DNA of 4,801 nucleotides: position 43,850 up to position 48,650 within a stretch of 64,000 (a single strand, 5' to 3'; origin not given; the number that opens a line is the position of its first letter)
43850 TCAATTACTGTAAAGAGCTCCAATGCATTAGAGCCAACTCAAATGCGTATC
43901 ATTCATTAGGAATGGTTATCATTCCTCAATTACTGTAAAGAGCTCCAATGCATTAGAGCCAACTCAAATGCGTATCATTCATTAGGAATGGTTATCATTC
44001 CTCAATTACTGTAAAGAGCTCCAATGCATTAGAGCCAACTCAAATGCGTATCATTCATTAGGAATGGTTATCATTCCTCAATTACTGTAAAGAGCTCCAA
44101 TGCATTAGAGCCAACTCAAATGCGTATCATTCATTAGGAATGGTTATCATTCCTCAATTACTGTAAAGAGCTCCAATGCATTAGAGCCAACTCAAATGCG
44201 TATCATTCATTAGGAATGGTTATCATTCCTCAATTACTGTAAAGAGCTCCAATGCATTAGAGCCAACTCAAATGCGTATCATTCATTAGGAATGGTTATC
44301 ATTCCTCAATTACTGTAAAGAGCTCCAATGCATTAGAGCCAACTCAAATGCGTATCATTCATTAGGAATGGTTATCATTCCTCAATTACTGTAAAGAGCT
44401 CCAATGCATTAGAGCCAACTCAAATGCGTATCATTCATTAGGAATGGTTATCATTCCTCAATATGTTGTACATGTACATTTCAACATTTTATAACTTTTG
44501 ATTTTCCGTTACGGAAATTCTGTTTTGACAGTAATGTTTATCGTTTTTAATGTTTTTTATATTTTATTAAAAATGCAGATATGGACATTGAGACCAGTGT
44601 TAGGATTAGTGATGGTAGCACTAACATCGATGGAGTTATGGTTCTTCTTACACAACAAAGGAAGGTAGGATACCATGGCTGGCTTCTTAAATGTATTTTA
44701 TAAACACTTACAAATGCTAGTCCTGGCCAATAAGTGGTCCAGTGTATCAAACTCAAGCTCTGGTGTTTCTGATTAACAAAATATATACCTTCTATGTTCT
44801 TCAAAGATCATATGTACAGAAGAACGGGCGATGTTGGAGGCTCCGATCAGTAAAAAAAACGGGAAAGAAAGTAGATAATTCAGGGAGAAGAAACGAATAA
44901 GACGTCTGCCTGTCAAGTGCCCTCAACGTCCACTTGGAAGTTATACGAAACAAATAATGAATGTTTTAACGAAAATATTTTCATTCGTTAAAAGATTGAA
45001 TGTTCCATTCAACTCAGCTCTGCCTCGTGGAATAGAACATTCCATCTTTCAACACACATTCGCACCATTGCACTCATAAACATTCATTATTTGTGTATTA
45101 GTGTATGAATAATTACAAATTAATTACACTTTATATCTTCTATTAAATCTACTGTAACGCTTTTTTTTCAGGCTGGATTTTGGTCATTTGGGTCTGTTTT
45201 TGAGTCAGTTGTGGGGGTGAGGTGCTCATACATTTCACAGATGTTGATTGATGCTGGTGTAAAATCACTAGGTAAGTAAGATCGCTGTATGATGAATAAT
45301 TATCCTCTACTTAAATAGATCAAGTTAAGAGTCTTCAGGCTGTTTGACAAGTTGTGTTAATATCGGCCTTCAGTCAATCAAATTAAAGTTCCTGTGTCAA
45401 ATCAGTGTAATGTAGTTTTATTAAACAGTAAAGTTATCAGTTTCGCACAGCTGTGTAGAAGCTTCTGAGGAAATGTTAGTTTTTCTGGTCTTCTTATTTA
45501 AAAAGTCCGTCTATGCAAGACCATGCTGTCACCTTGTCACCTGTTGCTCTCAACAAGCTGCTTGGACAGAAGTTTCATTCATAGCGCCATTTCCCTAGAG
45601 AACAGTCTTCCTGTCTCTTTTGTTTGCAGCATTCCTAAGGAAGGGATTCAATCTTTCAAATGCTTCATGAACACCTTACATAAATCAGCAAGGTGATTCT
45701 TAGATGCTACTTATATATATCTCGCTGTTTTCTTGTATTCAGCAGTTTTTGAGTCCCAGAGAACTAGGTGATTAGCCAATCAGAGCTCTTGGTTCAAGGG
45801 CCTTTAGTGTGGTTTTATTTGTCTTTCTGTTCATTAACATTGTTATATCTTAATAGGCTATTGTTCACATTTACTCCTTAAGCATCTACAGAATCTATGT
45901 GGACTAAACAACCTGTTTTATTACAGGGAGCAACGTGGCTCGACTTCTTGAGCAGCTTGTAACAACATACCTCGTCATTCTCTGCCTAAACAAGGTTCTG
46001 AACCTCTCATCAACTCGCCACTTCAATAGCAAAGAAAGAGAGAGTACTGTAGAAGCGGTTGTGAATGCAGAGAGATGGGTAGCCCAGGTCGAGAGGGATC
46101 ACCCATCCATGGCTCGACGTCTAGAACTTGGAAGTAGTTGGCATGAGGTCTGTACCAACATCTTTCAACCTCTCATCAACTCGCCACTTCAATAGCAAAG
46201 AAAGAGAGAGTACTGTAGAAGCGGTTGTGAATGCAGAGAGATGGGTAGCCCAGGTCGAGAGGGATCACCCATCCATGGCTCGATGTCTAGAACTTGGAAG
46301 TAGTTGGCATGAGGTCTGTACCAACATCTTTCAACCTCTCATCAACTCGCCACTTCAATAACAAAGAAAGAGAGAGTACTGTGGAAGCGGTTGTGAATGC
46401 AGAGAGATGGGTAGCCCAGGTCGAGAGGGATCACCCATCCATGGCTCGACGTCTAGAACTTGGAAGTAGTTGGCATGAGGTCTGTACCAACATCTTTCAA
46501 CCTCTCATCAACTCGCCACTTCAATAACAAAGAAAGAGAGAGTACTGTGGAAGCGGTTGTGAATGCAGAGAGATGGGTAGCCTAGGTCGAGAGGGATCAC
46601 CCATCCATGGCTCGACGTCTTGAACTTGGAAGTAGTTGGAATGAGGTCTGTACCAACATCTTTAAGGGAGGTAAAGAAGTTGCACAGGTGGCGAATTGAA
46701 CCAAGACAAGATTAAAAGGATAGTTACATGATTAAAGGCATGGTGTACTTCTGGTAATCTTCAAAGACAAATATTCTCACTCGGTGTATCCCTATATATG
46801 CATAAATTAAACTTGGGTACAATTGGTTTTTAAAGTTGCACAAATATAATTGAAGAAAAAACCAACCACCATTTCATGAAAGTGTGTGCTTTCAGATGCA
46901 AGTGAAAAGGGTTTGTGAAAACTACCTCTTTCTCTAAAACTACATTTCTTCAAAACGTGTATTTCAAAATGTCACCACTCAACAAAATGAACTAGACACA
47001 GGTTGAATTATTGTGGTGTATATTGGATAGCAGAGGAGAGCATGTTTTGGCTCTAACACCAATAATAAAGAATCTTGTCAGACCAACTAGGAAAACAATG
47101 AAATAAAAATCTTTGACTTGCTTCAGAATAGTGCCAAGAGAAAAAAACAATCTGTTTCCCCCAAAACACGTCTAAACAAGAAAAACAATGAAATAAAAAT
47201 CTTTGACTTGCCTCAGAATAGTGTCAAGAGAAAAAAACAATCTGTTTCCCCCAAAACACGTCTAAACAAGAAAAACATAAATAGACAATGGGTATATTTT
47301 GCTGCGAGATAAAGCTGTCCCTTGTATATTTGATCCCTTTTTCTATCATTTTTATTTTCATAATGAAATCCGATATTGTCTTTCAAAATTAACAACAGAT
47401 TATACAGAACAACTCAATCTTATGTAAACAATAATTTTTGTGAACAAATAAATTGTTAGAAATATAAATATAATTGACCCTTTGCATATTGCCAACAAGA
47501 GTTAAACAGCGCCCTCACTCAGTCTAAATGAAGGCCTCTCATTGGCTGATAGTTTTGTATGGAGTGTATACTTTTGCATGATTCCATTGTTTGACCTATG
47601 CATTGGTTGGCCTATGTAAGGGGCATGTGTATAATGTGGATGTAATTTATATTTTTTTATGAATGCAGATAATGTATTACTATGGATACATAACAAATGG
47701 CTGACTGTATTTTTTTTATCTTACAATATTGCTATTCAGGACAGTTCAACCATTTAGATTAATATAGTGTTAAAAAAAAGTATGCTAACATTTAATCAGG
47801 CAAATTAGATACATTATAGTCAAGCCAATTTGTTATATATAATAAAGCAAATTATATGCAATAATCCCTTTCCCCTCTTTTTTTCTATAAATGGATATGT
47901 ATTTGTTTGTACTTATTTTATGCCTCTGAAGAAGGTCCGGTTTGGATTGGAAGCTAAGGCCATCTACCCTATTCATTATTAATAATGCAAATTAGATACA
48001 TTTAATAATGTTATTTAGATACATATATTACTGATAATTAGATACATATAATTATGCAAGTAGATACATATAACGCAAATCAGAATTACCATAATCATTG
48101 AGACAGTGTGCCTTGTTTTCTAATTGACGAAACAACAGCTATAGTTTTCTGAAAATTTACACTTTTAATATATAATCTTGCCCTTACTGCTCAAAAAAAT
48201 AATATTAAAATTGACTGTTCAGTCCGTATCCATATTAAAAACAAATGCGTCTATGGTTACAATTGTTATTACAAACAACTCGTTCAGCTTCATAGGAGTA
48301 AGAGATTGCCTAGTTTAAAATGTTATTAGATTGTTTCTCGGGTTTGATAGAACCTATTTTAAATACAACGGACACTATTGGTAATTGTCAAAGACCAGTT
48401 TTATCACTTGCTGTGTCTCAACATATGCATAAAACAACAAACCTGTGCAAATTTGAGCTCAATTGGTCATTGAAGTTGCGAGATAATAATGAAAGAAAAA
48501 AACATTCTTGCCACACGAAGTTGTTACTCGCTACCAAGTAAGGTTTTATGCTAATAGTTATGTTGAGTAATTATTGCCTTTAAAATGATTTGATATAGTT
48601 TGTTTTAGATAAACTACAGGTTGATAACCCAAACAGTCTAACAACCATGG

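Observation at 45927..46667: Tandem quadruplication of the PARP4 terminal coding segment (166-bp unit including the stop codon)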

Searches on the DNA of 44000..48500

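Call 29: search_rna_families(source=window, start=44000, end=48500, threshold=evalue, max_evalue=1)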
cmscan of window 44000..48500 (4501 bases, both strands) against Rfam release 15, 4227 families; matches with E-value up to 1: 1.
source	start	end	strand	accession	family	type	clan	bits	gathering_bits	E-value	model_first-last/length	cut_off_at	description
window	45499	45579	-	RF03082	dinG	Gene; sRNA;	-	23.1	46.9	0.88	1-87/87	no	dinG RNA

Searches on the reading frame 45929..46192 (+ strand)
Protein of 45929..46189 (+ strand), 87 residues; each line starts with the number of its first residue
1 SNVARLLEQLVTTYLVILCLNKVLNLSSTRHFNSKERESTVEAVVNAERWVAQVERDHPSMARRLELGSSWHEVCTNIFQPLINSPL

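Call 10: search_protein_families(library=pfam, proteins=[window:45929-46189:+], max_evalue=0.01)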
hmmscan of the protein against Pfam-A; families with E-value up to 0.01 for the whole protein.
window:45929-46189:+ (87 aa): 0 families

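Call 31: find_encoding_contigs(protein=window:45935-46192:+, flank=5000)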
Protein seq(86 aa) (86 aa): no gene with exactly this product is on record in the collection.
